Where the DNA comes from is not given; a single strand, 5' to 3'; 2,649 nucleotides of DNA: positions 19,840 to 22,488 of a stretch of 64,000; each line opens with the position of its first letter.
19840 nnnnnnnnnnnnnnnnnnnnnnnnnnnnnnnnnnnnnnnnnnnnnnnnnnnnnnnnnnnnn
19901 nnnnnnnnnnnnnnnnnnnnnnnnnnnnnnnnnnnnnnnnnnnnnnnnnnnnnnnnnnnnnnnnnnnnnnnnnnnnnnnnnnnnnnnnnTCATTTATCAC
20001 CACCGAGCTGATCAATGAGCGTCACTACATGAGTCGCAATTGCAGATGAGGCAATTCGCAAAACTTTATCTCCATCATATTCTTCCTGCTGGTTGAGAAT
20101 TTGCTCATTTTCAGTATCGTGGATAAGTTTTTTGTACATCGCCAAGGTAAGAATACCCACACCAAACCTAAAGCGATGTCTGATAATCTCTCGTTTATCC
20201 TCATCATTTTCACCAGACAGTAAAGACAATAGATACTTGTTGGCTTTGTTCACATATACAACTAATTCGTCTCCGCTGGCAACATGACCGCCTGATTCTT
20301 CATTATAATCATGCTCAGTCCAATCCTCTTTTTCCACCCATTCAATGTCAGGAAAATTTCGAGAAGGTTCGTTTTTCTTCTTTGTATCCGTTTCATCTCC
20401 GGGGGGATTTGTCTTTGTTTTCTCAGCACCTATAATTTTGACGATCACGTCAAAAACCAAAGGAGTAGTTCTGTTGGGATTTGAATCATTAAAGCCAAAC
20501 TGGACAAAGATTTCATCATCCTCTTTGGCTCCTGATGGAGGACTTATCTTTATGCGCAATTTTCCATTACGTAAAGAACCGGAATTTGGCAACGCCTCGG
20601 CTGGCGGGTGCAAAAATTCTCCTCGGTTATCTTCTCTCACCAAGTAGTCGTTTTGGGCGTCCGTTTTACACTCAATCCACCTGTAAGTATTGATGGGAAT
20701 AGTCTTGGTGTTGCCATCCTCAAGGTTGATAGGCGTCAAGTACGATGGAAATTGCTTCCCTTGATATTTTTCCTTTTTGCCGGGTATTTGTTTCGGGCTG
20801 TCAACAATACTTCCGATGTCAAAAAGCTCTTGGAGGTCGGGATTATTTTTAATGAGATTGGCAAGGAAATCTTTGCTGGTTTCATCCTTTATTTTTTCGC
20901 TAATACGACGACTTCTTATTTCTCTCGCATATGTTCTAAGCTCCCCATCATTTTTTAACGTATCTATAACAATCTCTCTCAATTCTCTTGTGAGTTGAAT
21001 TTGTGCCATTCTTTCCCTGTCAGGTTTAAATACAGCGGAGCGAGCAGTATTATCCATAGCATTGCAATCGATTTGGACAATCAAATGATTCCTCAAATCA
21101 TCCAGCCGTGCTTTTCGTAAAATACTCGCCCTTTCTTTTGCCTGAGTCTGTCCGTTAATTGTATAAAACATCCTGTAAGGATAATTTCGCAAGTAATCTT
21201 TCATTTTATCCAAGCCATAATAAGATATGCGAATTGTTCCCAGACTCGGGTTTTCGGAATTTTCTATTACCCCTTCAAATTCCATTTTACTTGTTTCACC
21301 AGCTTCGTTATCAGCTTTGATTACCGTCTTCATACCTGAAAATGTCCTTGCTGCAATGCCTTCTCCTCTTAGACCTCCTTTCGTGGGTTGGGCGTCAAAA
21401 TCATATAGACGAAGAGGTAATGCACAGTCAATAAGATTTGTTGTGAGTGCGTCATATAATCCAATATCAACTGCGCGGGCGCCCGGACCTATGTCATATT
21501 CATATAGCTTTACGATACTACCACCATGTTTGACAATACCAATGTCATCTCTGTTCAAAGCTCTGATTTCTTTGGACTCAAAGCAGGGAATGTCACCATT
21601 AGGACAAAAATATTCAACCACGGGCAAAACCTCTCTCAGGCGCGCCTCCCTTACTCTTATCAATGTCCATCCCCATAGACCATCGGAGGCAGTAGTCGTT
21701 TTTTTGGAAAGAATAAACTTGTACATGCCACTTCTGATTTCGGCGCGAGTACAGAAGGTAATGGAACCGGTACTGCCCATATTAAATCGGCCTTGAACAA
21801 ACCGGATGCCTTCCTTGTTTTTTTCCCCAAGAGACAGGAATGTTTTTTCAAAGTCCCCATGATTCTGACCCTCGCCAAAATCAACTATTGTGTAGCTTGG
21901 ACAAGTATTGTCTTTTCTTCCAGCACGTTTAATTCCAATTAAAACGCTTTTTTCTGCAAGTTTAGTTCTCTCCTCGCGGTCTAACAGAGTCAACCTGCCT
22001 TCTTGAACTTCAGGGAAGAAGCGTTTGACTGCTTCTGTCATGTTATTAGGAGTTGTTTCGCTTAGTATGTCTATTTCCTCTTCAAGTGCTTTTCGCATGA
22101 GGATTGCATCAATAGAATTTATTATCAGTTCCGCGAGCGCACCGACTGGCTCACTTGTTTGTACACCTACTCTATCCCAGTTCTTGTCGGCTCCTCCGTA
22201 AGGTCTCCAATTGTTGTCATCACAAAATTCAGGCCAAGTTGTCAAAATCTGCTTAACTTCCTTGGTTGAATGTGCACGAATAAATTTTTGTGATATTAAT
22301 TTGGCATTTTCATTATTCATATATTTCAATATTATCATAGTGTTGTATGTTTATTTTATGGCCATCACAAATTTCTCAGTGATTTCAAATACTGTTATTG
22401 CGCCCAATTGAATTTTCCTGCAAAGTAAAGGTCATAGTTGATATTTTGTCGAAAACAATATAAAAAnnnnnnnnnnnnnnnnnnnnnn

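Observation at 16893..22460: Low-GC four-gene operon GHKL-Dcm-GHKL-Vsr: candidate uncharacterised methylation-coupled restriction/defense module with no recognisable restriction endonuclease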

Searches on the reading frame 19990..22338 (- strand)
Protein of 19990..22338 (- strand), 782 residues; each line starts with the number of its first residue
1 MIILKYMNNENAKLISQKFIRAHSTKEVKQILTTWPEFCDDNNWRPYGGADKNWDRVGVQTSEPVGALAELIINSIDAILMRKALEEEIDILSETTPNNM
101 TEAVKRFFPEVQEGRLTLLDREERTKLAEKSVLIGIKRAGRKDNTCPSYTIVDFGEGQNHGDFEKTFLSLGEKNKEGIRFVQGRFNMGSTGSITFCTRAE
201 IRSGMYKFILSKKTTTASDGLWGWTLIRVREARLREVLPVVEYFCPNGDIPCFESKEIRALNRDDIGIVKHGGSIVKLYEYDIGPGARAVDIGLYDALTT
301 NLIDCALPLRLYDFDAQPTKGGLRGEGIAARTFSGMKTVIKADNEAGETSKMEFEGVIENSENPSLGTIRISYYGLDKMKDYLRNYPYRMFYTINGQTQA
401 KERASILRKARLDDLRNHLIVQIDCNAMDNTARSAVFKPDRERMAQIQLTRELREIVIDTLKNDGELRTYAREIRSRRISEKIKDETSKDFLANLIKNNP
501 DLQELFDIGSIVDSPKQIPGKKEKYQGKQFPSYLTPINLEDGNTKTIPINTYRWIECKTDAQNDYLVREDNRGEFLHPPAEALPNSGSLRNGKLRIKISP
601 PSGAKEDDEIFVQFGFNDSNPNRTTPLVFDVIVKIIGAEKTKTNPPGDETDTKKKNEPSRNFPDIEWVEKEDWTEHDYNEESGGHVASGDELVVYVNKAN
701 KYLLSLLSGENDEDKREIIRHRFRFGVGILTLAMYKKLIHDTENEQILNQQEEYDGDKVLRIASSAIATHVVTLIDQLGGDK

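Call 3: search_protein_families(library=pfam, proteins=[window:19990-22338:-], max_evalue=0.01)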
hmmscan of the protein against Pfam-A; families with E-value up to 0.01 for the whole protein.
window:19990-22338:- (782 aa): 1 family
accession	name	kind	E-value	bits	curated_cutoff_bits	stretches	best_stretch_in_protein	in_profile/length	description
PF13589.12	HATPase_c_3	-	0.00062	20.2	25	1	65-207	4-95/137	Histidine kinase-, DNA gyrase B-, and HSP90-like ATPase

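Call 4: search_protein_families(library=padloc, proteins=[window:19990-22338:-], max_evalue=0.01)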
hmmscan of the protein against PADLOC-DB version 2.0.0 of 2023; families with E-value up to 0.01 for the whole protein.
window:19990-22338:- (782 aa): 0 families

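Call 5: search_protein_families(library=ncbifam, proteins=[window:19990-22338:-], max_evalue=0.01)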
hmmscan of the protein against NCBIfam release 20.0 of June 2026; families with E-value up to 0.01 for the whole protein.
window:19990-22338:- (782 aa): 0 families

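Call 9: search_solved_structures(query=window:19990-22338:-, max_evalue=1)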
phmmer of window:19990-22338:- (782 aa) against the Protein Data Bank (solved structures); distinct sequences matched with E-value up to 1: 0.

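Call 11: find_homologous_proteins(query=window:19990-22338:-)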
Query window:19990-22338:- (782 aa): 447 proteins with E <= 0.001 among 8000 candidates; the best 120 are listed.
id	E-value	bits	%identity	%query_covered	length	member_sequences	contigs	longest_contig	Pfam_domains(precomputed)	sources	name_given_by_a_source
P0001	0.0e+0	1591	89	99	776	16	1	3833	-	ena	-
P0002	0.0e+0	1343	75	99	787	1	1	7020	-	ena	-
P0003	0.0e+0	1330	74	99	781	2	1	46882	-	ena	-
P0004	0.0e+0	1323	75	99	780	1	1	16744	-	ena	-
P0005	0.0e+0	1317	74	99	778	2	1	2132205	-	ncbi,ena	-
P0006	0.0e+0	1310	74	99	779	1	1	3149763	-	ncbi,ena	-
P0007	0.0e+0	1304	74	99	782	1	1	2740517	-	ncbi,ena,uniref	ncbi:hypothetical protein [Candidatus Spongiihabitans sp.]|uniref:hypothetical protein n=1 Tax=Candi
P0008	0.0e+0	1299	73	99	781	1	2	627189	-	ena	-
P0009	0.0e+0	1290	73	99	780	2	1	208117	-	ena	-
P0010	0.0e+0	1284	72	99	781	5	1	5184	-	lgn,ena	-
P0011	0.0e+0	1274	73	99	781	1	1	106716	-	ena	-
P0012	0.0e+0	1273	73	99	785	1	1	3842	-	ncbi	-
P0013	0.0e+0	1273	72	100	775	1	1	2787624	-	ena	-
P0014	0.0e+0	1272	72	99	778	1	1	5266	-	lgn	-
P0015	0.0e+0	1266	71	99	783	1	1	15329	-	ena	-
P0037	7.8e-277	939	56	99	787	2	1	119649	-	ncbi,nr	ncbi:MAG: hypothetical protein ISN29_11890 [Gammaproteobacteria bacterium AqS3]|nr:hypothetical prot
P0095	4.6e-209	715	46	99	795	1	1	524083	-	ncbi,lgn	-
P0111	9.7e-206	704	45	99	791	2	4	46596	-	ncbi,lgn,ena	-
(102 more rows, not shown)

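Call 13: find_encoding_contigs(protein=P0037, flank=8000, max_places=2)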
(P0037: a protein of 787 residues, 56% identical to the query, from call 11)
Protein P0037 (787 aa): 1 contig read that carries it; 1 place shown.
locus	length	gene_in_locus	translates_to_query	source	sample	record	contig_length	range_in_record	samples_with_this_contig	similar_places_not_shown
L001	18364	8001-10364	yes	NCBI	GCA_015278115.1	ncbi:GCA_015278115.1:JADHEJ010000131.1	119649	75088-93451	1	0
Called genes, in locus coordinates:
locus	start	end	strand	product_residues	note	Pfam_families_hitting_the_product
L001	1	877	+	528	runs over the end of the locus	PF01554:MatE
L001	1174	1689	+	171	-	PF06114:Peptidase_M78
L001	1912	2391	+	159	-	-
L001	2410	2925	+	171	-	PF06114:Peptidase_M78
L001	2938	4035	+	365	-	PF14350:Beta_protein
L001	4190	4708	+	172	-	PF06114:Peptidase_M78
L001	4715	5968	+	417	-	PF14350:Beta_protein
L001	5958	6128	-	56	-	-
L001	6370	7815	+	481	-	-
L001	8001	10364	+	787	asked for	-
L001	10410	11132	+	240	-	-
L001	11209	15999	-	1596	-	PF13195:DUF4011, PF13086:AAA_11 (weak), PF13245:AAA_19 (faint), PF13604:AAA_30 (weak), PF13086:AAA_11, PF13087:AAA_12, PF18741:MTES_1575, PF11784:DUF3320 (weak)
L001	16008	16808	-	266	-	PF00106:adh_short, PF01370:Epimerase (weak), PF08659:KR, PF13561:adh_short_C2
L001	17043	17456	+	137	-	PF04828:GFA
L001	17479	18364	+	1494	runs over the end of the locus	PF00310:GATase_2, PF04898:Glu_syn_central, PF01645:Glu_synthase, PF01070:FMN_dh (weak), PF01493:GXGXG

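Call 14: find_encoding_contigs(protein=P0095, flank=8000, max_places=2)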
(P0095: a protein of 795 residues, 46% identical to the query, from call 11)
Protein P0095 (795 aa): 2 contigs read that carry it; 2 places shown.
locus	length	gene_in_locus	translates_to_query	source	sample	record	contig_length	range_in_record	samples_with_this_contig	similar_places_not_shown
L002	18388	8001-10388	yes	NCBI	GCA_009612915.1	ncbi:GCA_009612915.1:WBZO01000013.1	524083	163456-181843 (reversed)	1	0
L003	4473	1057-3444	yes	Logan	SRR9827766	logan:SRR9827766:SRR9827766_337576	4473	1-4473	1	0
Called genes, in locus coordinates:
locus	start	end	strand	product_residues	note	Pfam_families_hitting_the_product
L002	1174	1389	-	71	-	-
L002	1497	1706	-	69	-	-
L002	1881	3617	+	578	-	PF07669:Eco57I, PF12950:TaqI_C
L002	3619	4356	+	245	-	PF04555:XhoI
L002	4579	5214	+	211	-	-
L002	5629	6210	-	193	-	PF00665:rve, PF24764:rva_4 (weak), PF13683:rve_3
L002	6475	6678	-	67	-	PF01527:HTH_Tnp_1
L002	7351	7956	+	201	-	-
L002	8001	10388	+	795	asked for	-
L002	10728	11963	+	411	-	PF00145:DNA_methylase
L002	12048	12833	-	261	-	PF11236:DUF3037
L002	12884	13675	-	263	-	PF20613:HipA_2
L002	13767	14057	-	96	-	-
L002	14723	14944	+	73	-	PF02599:CsrA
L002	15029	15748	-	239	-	PF03695:UPF0149, PF02810:SEC-C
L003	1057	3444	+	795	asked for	-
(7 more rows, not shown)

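Call 15: find_encoding_contigs(protein=P0111, flank=8000, max_places=2)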
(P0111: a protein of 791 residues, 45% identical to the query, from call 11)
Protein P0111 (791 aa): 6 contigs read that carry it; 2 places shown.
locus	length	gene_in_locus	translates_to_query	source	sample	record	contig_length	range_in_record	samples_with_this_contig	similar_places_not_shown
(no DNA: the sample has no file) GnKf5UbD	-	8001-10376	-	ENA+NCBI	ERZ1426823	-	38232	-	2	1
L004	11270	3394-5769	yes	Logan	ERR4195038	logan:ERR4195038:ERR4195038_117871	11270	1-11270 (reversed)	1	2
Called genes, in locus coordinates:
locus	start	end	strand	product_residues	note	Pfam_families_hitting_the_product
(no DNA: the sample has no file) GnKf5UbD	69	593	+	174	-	PF00571:CBS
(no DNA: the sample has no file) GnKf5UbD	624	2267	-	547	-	PF02878:PGM_PMM_I, PF02879:PGM_PMM_II, PF02880:PGM_PMM_III, PF24947:PGM1_C_vert_fung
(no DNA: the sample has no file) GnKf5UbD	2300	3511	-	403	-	PF01494:FAD_binding_3 (faint)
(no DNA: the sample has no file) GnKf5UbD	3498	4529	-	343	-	PF13237:Fer4_10 (faint), PF13183:Fer4_8, PF13534:Fer4_17 (weak)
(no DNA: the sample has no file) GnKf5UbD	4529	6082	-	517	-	PF01565:FAD_binding_4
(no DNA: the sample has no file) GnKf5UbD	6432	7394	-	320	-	-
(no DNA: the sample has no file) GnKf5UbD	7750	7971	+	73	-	-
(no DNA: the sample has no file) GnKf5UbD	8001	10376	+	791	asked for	-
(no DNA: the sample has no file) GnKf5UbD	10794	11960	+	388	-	PF00145:DNA_methylase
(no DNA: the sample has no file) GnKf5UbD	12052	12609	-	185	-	PF18821:LPD7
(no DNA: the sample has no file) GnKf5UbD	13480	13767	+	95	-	-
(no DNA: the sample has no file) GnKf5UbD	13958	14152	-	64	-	-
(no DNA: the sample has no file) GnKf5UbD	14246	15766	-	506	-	PF20172:DUF6538, PF13495:Phage_int_SAM_4, PF02899:Phage_int_SAM_1 (weak), PF00589:Phage_integrase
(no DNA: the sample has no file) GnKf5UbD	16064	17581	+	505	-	PF00171:Aldedh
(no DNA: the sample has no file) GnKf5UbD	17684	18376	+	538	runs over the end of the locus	PF00732:GMC_oxred_N, PF05199:GMC_oxred_C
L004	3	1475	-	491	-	?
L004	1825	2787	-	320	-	-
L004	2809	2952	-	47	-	-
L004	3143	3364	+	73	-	-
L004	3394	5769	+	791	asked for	-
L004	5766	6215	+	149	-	PF03852:Vsr, PF04480:DUF559 (faint), PF18741:MTES_1575 (faint)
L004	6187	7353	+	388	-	PF00145:DNA_methylase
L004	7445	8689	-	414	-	PF03389:MobA_MobL, PF18821:LPD7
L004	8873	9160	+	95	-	-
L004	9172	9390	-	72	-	-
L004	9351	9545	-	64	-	-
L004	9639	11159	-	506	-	PF20172:DUF6538, PF13495:Phage_int_SAM_4, PF02899:Phage_int_SAM_1 (weak), PF00589:Phage_integrase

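Call 27: find_encoding_contigs(protein=P0007, flank=8000, max_places=1)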
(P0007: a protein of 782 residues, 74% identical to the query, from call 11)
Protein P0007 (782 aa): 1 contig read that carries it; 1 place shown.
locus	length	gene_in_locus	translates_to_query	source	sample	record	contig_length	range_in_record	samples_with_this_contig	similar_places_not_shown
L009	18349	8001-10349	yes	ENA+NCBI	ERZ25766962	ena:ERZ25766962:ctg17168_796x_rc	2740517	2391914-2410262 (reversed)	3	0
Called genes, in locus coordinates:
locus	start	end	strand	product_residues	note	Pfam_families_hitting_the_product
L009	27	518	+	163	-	PF02082:Rrf2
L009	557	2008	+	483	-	PF19295:SufBD_N, PF01458:SUFBD_core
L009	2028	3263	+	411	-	PF01555:N6_N4_Mtase, PF01844:HNH, PF14279:HNH_5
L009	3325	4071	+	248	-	PF02463:SMC_N (faint), PF00005:ABC_tran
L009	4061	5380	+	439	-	PF19295:SufBD_N, PF01458:SUFBD_core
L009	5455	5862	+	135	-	PF01883:FeS_assembly_P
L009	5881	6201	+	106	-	PF00355:Rieske, PF13806:Rieske_2, PF22543:Rieske_4 (weak)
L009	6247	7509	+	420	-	PF00275:EPSP_synthase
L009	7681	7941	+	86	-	PF00490:ALAD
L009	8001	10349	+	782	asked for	-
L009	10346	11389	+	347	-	PF00145:DNA_methylase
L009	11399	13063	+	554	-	PF02518:HATPase_c (weak), PF13589:HATPase_c_3, PF09509:Hypoth_Ymh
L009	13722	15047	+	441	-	PF00815:Histidinol_dh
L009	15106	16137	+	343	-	PF00155:Aminotran_1_2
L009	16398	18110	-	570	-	PF08351:TmcA_N, PF05127:NAT10_TcmA_helicase, PF13718:GNAT_acetyltr_2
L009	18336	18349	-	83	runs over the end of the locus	PF00037:Fer4 (weak), PF13237:Fer4_10 (weak), PF12838:Fer4_7 (faint)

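Call 30: find_related_loci(query=A1, collection=genome_contigs, flank=8000)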
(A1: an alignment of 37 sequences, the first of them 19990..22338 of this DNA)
Query A1 (782 aa) in genome_contigs; peptide patterns used: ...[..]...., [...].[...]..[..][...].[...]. (x = any residue, [..] = any of these).
485 stretches matched a pattern; 467 encode a relative of the query (tblastn E <= 1e-3); the best 80 are kept; 80 distinct loci.
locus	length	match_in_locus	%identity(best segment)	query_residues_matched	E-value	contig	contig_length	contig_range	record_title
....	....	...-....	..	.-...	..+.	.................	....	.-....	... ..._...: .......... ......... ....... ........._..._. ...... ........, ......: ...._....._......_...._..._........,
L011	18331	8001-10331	73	5-782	0e+0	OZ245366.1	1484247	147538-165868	MAG: Thermodesulfobacteriota bacterium isolate 7d8b8fe6-3389-4070-a091-d9a8b8500587 genome assembly, chromosome: 1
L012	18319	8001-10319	74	6-782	0e+0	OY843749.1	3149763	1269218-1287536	MAG: Arenicellales bacterium isolate be53ef9f-0ae9-4f29-a0ed-3ab0769f1983 genome assembly, chromosome: 1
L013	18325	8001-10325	74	5-782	0e+0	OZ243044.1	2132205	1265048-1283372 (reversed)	MAG: Nitrospirales bacterium isolate 90506ce3-eb55-4a5d-8182-139bf9cc5ff3 genome assembly, chromosome: 1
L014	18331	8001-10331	74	5-782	0e+0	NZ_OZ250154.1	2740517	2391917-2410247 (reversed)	MAG: Candidatus Spongiihabitans sp. isolate 9bea2e88-feb8-4b27-847e-43f480efb806 chromosome 1, complete sequence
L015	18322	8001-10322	71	5-780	0e+0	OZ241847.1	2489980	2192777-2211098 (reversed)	MAG: Gammaproteobacteria bacterium isolate 34f7a0bb-19db-4cea-b9ee-db7566f316d0 genome assembly, chromosome: 1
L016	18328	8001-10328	71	6-782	0e+0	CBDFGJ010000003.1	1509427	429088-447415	MAG: Candidatus Azophilus sp. isolate f102704b-53fb-4e8e-be65-141b9fb3dbf7 genome assembly, contig: contig_3, whole geno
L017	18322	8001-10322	71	6-782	0e+0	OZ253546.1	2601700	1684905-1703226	MAG: Candidatus Poriferihabitaceae bacterium isolate 463de4ad-0157-4836-b656-1c8ed91a77ea genome assembly, chromosome: 1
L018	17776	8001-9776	74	5-598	0e+0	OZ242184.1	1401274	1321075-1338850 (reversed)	MAG: Thermodesulfobacteriota bacterium isolate 13ca7263-252e-4e88-bd46-881ee0964f5f genome assembly, chromosome: 1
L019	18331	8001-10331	56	6-782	0e+0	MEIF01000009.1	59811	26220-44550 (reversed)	MAG: Gammaproteobacteria bacterium AqS3 AqS3_scaffold_9, whole genome shotgun sequence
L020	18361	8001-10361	46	7-778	0e+0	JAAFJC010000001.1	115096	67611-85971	MAG: Comamonadaceae bacterium isolate bin24.maxbin.ball.043 WN_Comamonadaceae_2_scaffold_1, whole genome shotgun sequenc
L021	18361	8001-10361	45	7-780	0e+0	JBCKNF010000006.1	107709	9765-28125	Polaromonas sp. isolate SLM_MC1B_02-E07 Node_6_length_107709_cov_58.517709, whole genome shotgun sequence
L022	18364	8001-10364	46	7-780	0e+0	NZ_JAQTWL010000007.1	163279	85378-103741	MAG: Rhodoferax sp. isolate STC_11 NODE_215_length_163279_cov_6.335423_Sandtown_C, whole genome shotgun sequence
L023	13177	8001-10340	45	7-780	0e+0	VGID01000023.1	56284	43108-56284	MAG: Betaproteobacteria bacterium isolate K_Offshore_80m_m1_178 K_Offshore_80m_m1_178_Ga0194132_10001039, whole genome s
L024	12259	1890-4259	46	7-780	0e+0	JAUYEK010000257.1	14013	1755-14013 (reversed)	MAG: Sulfuricella sp. isolate C21_concoct.bin.102_sub C21_k141_423285, whole genome shotgun sequence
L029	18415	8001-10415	44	2-780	0e+0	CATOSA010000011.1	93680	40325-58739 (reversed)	MAG: uncultured Burkholderiales bacterium isolate 35ab09db-a72b-43d9-8f64-0f05210ab128 genome assembly, contig: contig_1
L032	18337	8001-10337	42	7-781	2e-170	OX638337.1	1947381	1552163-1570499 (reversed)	MAG: uncultured Lentisphaeria bacterium isolate c31e16b5-b392-4df5-8896-43fa5ca65f34 genome assembly, chromosome: 1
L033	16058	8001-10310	40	9-779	2e-171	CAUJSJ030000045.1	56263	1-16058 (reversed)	MAG: uncultured Roseateles sp. isolate 9c715bbf-a9e2-4c31-b35f-bd28e5728fbc genome assembly, contig: contig_45, whole ge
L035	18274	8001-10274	44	25-780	0e+0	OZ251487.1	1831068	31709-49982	MAG: Gammaproteobacteria bacterium isolate 228f2a21-a95a-458e-8103-944e5a4c5d0e genome assembly, chromosome: 1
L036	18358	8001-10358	41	2-779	8e-176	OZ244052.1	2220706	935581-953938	MAG: uncultured candidatus Porisulfidus sp. isolate d44410dd-c181-48df-95fb-d4a73cfd76fe genome assembly, chromosome: 1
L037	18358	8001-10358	41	3-779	1e-172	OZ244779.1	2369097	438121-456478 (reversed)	MAG: Candidatus Oxydemutatoraceae bacterium isolate c783f144-f5ec-4720-941b-9b53451a92fd genome assembly, chromosome: 1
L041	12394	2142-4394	33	4-779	2e-101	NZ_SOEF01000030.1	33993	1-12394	Halanaerobium congolense strain DSMZ 11287 Ga0206404_130, whole genome shotgun sequence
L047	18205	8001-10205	30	27-778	2e-84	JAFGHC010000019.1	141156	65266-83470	MAG: Candidatus Saganbacteria bacterium isolate Zod_Metabat.143 k87_7237733, whole genome shotgun sequence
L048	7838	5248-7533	28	21-781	4e-84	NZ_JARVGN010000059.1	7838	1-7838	MAG: Methanocalculus sp. isolate M17C-73-07 NODE_59_length_7838_cov_3.300477, whole genome shotgun sequence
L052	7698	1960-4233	29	19-782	1e-81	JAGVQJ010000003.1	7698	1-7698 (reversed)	MAG: Calditrichaeota bacterium isolate DeMMO3_2 c_000000077161, whole genome shotgun sequence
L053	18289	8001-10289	28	6-780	1e-81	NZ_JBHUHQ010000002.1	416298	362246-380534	Ornithinibacillus salinisoli strain CGMCC 1.15809 soapdenovo_K_127_2, whole genome shotgun sequence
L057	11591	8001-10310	29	11-779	7e-78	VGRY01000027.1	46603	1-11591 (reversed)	MAG: Deltaproteobacteria bacterium isolate K_DeepCast_100m_mx_276 K_DeepCast_100m_mx_276_Ga0194127_10000882, whole genom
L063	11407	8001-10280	28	21-779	9e-77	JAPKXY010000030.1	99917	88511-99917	MAG: Methanoregula sp. isolate LacPavin_0920_SED4_MAG_53_17 LacPavin_0920_SED4_scaffold_428859, whole genome shotgun seq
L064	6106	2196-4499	27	13-779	8e-77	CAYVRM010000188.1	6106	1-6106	MAG TPA_asm: uncultured Syntrophorhabdus sp. isolate SRP192927_co7_494 genome assembly, contig: NODE_29925_length_6106_c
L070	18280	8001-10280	29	7-779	5e-75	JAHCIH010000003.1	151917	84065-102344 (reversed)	MAG: Anaerolineales bacterium isolate TGS_CHL7 CHL7_3, whole genome shotgun sequence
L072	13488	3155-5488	27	11-779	7e-75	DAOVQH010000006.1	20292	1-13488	MAG TPA_asm: Candidatus Cloacimonadota bacterium isolate CSMAG_1570 CSMAG_1570_k141_2337450_length_20292_cov_54.2409, wh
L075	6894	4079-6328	29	9-779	6e-75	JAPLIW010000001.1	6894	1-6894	MAG: Deltaproteobacteria bacterium isolate LacPavin_0920_SED5_MAG_56_12 LacPavin_0920_SED5_scaffold_1555068, whole genom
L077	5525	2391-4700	28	7-782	1e-74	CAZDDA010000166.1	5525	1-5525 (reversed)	MAG TPA_asm: uncultured Thermotogae bacterium isolate binchicken_co334_192 genome assembly, contig: NODE_29652_length_55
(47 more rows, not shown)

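Call 39: search_protein_families(library=pfam, alignment_id=A2, max_evalue=0.0001)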
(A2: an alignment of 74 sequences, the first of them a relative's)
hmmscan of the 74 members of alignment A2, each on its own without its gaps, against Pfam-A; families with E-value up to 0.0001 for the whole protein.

A. member 1, L011:6882-7889:+ (336 aa): 2 families
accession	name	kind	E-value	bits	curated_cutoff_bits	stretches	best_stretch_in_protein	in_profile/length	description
PF21247.3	Fic-like_C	-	9.6e-24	83.5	27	1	267-329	2-64/64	Filamentation induced by cAMP protein Fic-like, C-terminal domain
PF02661.23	Fic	-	1.7e-19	70.9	24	1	106-200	5-93/93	Fic/DOC family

B. families by the number of members that match (of 74 scanned): 45 families (the first 25 are shown)
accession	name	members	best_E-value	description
PF01850.27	PIN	7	1.5e-19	PIN domain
PF12728.13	HTH_17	5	5.9e-09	Helix-turn-helix domain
PF00145.23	DNA_methylase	4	6.5e-63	C-5 cytosine-specific DNA methylase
PF00490.27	ALAD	3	9.9e-136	Delta-aminolevulinic acid dehydratase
PF01555.25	N6_N4_Mtase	3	3.3e-18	DNA methylase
PF13411.12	MerR_1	3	1.3e-08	MerR HTH family regulatory protein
PF14072.11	DndB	2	3.5e-56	DNA-sulfur modification-associated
PF03852.21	Vsr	2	7.6e-33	DNA mismatch endonuclease Vsr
PF02518.31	HATPase_c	2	5.4e-15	Histidine kinase-, DNA gyrase B-, and HSP90-like ATPase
PF01170.24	UPF0020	2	1.3e-09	RMKL-like, methyltransferase domain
PF09445.16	Methyltransf_15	2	6.5e-07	RNA cap guanine-N2 methyltransferase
PF04480.18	DUF559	2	1.7e-06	Protein of unknown function (DUF559)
PF00376.29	MerR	2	4.4e-06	MerR family regulatory protein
PF02384.22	N6_Mtase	1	5.7e-74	N-6 DNA Methylase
PF00204.31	DNA_gyraseB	1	4.3e-56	DNA gyrase B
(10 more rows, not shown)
